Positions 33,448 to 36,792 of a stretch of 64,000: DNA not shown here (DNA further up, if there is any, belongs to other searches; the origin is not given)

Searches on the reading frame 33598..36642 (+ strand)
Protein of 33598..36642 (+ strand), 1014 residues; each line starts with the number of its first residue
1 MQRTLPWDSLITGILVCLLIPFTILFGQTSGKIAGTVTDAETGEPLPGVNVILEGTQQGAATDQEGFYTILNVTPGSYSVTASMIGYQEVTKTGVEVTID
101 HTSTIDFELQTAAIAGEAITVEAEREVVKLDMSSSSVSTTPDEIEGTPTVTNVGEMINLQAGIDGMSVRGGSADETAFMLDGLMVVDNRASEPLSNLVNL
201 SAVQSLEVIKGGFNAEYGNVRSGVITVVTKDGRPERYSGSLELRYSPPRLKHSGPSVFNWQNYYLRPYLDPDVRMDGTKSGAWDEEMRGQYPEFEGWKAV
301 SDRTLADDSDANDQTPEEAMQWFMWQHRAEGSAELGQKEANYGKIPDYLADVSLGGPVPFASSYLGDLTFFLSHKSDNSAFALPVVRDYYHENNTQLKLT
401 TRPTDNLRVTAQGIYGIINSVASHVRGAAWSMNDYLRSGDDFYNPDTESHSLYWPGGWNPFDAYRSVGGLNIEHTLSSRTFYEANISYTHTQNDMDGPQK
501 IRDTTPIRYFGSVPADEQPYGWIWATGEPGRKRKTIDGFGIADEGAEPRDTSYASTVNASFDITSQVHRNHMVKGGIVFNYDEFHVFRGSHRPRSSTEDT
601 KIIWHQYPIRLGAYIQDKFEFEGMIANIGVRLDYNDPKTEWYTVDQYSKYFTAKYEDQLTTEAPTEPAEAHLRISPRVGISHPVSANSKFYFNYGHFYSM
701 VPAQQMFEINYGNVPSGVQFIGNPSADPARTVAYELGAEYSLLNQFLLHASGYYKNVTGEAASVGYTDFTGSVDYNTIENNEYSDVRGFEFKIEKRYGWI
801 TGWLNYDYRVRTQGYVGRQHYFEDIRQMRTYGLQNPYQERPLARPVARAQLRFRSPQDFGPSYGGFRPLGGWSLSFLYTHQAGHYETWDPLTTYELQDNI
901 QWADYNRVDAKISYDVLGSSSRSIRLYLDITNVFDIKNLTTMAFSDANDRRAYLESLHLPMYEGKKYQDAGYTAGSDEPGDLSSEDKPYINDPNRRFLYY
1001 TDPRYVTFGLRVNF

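Call 13: search_protein_families(library=pfam, proteins=[window:33598-36642:+], max_evalue=0.001)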
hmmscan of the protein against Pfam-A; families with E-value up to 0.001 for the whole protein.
window:33598-36642:+ (1014 aa): 4 families
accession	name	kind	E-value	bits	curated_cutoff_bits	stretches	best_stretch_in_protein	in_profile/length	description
PF13620.12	CarboxypepD_reg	-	6.2e-22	78.2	32.3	1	33-110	2-82/82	Carboxypeptidase regulatory-like domain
PF13715.12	CarbopepD_reg_2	-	8.8e-20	71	32.2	1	33-121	1-88/88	CarboxypepD_reg-like domain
PF07715.20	Plug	-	3e-07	31.3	23.9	1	134-220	6-102/107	TonB-dependent Receptor Plug Domain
PF17802.7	SpaA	-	1.5e-05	25.5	23.1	1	32-109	2-87/91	Prealbumin-like fold domain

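Call 85: search_protein_families(library=ncbifam, proteins=[window:33598-36642:+], max_evalue=0.001)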
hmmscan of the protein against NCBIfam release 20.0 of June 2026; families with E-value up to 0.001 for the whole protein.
window:33598-36642:+ (1014 aa): 5 families
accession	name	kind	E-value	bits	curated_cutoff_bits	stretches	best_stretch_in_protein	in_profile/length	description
TIGR04056.1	OMP_RagA_SusC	subfamily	3.8e-18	65.2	368.25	1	32-431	2-376/981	SusC/RagA family TonB-linked outer membrane protein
NF052345.1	S_layer_anammox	exception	2.4e-15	55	1400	1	28-124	1310-1406/1596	Kustd1514 family S-layer glycoprotein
TIGR01785.1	TonB-hemin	subfamily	1.2e-06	27.3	316.85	1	610-937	365-653/677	TonB-dependent heme/hemoglobin receptor family protein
TIGR01782.1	TonB-Xanth-Caul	subfamily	3.3e-05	22.4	310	1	714-805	630-734/868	TonB-dependent receptor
NF041535.1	TonB_rec_PqqU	equivalog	0.00037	18.9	1200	1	195-233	96-133/676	TonB-dependent receptor PqqU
